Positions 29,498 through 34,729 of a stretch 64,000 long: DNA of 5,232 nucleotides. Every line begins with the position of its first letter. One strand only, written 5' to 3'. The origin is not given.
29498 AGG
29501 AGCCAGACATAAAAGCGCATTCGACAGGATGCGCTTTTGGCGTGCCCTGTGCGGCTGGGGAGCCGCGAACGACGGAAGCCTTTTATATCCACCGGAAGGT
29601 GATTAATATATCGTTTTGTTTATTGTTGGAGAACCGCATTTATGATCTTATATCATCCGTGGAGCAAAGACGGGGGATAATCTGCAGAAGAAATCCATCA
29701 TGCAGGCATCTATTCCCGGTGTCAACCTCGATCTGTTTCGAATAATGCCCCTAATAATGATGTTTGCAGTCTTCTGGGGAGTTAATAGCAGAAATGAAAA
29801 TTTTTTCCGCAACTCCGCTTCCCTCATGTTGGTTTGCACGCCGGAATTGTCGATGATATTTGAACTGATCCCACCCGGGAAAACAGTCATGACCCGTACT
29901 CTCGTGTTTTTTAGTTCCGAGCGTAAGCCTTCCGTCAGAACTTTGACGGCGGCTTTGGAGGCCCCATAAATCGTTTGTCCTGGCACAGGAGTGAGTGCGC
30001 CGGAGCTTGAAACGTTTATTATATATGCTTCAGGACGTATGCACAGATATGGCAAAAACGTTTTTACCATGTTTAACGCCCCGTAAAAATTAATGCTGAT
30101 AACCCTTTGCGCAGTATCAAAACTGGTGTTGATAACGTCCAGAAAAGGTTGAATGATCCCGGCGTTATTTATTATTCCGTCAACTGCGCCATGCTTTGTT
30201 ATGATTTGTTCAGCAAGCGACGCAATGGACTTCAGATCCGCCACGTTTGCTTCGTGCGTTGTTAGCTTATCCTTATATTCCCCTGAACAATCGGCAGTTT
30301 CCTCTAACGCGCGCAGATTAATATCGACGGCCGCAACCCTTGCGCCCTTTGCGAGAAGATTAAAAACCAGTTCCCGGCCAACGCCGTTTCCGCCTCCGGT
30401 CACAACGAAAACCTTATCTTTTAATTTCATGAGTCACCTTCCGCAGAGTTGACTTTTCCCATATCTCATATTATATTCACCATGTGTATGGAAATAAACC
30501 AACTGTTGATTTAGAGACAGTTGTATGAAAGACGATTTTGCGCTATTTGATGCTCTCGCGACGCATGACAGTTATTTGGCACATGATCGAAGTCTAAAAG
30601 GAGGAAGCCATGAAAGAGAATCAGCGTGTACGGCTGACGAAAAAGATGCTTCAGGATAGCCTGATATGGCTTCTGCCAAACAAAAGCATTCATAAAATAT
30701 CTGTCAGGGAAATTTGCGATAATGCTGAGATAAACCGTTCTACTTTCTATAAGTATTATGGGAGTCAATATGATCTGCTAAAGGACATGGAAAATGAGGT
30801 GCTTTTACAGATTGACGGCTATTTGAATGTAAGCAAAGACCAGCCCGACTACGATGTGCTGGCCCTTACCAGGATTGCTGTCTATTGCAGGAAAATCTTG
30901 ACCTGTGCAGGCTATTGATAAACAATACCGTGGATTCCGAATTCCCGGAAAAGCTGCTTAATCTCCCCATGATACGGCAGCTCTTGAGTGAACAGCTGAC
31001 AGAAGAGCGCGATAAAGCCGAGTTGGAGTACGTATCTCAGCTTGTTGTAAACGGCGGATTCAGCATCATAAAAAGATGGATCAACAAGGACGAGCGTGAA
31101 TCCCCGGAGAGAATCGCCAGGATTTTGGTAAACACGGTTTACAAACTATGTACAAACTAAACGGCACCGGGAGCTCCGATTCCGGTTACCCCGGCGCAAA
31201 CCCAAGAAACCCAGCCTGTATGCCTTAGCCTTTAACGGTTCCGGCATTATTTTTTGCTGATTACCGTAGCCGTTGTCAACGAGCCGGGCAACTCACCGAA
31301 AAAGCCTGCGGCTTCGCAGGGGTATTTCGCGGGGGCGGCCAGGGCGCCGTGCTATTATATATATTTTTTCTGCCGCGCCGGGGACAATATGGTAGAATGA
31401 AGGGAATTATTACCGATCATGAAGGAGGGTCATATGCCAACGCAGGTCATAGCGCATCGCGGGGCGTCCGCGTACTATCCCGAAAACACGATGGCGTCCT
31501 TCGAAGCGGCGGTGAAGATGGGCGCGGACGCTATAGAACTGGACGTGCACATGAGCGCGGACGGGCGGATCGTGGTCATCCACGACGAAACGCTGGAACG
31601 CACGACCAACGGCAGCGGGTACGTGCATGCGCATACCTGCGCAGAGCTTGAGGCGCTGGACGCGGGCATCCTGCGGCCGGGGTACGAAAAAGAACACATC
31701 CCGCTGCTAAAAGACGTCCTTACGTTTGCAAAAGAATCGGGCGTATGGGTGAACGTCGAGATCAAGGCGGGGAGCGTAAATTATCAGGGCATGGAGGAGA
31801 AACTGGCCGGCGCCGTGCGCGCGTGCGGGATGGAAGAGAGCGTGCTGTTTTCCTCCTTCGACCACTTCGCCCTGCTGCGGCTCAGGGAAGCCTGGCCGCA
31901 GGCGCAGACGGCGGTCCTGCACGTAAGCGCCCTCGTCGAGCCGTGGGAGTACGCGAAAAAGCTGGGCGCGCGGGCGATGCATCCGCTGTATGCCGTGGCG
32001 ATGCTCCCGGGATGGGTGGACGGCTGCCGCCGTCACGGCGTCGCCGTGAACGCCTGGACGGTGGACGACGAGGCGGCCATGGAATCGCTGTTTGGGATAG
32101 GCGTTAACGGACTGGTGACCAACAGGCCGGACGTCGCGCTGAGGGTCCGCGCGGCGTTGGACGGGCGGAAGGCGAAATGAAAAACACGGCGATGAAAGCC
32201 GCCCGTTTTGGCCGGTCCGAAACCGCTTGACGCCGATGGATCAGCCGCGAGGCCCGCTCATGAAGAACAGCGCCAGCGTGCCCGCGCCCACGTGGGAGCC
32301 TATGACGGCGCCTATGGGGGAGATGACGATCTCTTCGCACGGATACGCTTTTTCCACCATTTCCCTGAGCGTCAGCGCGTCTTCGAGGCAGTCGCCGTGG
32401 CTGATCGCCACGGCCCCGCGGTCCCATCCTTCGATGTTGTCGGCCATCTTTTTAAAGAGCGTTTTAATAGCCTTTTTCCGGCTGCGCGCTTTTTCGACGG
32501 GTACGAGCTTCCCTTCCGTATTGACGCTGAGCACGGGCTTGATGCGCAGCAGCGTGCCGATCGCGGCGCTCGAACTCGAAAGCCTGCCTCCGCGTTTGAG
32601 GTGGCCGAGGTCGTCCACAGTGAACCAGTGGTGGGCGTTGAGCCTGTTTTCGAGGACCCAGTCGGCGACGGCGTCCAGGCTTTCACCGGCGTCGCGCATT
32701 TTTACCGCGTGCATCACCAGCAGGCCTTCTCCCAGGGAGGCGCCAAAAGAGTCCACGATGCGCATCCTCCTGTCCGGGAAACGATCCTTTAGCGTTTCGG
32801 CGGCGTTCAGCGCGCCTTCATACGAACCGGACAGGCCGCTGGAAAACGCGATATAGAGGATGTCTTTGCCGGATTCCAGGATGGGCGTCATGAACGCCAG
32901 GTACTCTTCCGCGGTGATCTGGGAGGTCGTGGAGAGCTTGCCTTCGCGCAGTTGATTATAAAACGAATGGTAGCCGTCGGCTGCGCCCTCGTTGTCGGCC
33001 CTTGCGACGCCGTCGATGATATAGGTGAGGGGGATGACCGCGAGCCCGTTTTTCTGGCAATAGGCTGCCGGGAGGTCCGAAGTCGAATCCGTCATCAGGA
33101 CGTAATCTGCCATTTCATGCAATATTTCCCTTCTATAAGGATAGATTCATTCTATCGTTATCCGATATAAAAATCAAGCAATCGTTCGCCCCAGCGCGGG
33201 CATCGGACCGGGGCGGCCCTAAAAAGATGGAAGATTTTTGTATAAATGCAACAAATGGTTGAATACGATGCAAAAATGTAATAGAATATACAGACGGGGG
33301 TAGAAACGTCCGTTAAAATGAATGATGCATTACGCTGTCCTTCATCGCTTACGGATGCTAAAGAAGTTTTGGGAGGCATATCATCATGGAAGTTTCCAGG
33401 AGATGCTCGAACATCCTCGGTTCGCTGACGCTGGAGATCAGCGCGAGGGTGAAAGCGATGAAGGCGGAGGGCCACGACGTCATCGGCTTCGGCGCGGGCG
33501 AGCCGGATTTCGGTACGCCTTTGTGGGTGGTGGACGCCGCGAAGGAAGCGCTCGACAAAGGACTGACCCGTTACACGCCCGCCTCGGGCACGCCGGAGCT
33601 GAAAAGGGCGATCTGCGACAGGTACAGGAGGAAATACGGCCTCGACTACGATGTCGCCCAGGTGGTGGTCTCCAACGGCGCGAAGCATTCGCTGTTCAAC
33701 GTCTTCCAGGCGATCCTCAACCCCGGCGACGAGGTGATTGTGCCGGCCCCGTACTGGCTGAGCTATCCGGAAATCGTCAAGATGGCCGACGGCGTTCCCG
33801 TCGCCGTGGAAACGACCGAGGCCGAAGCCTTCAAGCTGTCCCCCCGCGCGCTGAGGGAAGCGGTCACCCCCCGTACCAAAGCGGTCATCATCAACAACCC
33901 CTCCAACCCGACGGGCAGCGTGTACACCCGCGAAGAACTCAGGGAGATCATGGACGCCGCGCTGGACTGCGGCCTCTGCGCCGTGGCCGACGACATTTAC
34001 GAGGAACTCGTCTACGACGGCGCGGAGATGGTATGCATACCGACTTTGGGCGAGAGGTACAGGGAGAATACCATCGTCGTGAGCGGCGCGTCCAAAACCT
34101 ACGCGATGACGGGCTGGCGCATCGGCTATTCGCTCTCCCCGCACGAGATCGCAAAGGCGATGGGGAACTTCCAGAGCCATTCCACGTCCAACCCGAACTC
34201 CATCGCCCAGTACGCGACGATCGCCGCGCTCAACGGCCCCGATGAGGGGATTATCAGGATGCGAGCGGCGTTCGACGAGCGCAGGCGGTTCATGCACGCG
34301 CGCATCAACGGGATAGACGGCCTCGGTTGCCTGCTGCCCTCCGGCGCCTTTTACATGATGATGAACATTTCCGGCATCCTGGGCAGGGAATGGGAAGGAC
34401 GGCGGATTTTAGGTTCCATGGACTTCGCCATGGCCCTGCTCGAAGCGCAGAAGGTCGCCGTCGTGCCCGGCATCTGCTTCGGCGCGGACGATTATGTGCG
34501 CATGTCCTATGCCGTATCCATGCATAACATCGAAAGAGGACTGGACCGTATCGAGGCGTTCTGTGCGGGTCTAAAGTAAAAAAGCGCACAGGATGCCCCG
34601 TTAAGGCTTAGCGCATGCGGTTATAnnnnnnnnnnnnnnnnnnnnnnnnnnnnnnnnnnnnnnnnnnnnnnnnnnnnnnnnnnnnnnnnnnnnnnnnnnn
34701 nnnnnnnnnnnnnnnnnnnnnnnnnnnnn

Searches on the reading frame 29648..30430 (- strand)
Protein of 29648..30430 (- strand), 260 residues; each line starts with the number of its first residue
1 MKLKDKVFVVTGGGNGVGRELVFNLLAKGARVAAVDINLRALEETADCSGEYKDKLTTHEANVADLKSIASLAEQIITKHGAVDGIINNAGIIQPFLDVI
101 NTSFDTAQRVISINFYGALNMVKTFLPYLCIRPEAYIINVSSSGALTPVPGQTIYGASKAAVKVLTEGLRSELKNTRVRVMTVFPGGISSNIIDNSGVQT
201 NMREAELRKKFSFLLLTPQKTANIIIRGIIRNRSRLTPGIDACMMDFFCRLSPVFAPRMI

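Call 45: search_protein_families(library=pfam, proteins=[window:29648-30430:-], max_evalue=0.0001)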
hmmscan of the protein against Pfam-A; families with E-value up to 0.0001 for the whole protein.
window:29648-30430:- (260 aa): 4 families
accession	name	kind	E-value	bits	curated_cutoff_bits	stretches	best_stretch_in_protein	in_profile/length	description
PF00106.31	adh_short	-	1.3e-46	159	26.6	1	6-195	1-189/195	short chain dehydrogenase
PF13561.12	adh_short_C2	-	8.6e-33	114.3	27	1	15-221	6-209/236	Enoyl-(Acyl carrier protein) reductase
PF08659.16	KR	-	2.3e-10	41.2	22.6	1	8-171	3-165/180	KR domain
PF16363.11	GDP_Man_Dehyd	-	1.5e-05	25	27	1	10-170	2-168/332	GDP-mannose 4,6 dehydratase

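Call 46: search_protein_families(library=ncbifam, proteins=[window:29648-30430:-], max_evalue=1e-10)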
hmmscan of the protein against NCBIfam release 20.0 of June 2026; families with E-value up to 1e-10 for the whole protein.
window:29648-30430:- (260 aa): 195 families (the best 25 are shown)
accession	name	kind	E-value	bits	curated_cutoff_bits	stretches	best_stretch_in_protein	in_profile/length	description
NF004514.1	PRK05855.1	equivalog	2.9e-46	158.2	455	1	3-255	311-569/578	SDR family oxidoreductase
NF006123.0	PRK08267.1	equivalog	3.2e-40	138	261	1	7-258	4-250/261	SDR family oxidoreductase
NF004825.0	PRK06181.1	equivalog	5.6e-40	137.3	215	1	2-250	3-249/268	SDR family oxidoreductase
NF004526.0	PRK05872.1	subfamily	1e-39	136.5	276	1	2-237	7-241/297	short-chain dehydrogenase/reductase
NF005559.1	PRK07231.1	subfamily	2e-39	135.6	215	1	3-211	2-210/249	glucose 1-dehydrogenase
NF005881.0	PRK07832.1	equivalog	3.8e-38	131.3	296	1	2-248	6-257/287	SDR family oxidoreductase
NF005878.0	PRK07825.1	subfamily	2.5e-36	125.5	287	1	2-205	6-204/278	short chain dehydrogenase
NF004196.0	PRK05650.1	equivalog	5.3e-35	120.8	297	1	7-230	4-226/272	SDR family oxidoreductase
NF006118.0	PRK08264.1-4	subfamily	4e-34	118.2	279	1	1-196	1-189/244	SDR family oxidoreductase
NF005067.0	PRK06484.1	equivalog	4.6e-33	114.5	713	1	3-195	7-198/524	short chain dehydrogenase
NF009466.0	PRK12826.1-2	subfamily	5.8e-33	114.4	222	1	6-199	4-198/248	3-oxoacyl-ACP reductase FabG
NF004824.0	PRK06180.1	subfamily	1.6e-32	112.8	298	1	4-202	3-197/279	oxidoreductase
NF006120.0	PRK08264.1-6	subfamily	2.4e-32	112.5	274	1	2-203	4-199/246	SDR family oxidoreductase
NF004791.0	PRK06138.1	equivalog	4.9e-32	111.2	312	1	1-204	1-202/252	SDR family oxidoreductase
NF005806.0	PRK07666.1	equivalog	1.5e-31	109.5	286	1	2-200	4-201/239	3-ketoacyl-ACP reductase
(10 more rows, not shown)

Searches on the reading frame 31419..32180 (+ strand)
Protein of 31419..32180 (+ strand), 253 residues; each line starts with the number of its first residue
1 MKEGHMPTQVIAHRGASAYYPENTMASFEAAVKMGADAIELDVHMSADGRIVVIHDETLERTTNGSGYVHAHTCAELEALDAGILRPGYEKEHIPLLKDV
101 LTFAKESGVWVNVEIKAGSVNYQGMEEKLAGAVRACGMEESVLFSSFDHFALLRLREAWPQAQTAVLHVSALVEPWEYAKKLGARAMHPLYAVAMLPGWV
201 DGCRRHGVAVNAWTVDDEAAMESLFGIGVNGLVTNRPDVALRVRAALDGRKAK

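Call 45: search_protein_families(library=pfam, proteins=[window:31419-32180:+], max_evalue=0.0001)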
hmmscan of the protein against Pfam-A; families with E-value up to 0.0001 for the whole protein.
window:31419-32180:+ (253 aa): 2 families
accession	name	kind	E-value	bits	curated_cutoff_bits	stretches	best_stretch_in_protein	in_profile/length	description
PF03009.23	GDPD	-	9.4e-51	173.7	23.6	1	13-238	1-243/244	Glycerophosphoryl diester phosphodiesterase family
PF13653.12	GDPD_2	-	5.5e-07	30.3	27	1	210-238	2-30/30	Glycerophosphoryl diester phosphodiesterase family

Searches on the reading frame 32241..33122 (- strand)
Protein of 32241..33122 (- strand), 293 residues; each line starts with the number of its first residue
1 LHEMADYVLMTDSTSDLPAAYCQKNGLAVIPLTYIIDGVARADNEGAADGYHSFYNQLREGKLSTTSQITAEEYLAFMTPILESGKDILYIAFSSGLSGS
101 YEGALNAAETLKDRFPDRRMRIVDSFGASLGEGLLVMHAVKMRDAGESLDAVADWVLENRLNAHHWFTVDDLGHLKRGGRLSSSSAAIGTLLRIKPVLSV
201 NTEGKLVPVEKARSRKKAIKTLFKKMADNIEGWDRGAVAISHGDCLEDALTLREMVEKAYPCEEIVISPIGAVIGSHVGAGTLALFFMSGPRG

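Call 77: search_protein_families(library=pfam, proteins=[window:32241-33122:-], max_evalue=0.00001)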
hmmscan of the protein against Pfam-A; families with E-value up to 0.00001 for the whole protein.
window:32241-33122:- (293 aa): 1 family
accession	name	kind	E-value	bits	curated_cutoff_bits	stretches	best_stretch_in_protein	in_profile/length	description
PF02645.21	DegV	-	2.3e-73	247.4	27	1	9-288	4-278/280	Uncharacterised protein, DegV family COG1307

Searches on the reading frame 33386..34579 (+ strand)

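Call 77: search_protein_families(library=pfam, proteins=[window:33386-34579:+], max_evalue=0.00001)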
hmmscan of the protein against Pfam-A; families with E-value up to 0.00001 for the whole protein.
window:33386-34579:+ (397 aa): 2 families
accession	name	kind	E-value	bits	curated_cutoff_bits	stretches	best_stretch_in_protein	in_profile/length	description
PF00155.27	Aminotran_1_2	-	2e-74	251.4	19.7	1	31-389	2-361/361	Aminotransferase class I and II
PF01041.23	DegT_DnrJ_EryC1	-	4.3e-08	33.2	19.8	1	93-169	43-118/360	DegT/DnrJ/EryC1/StrS aminotransferase family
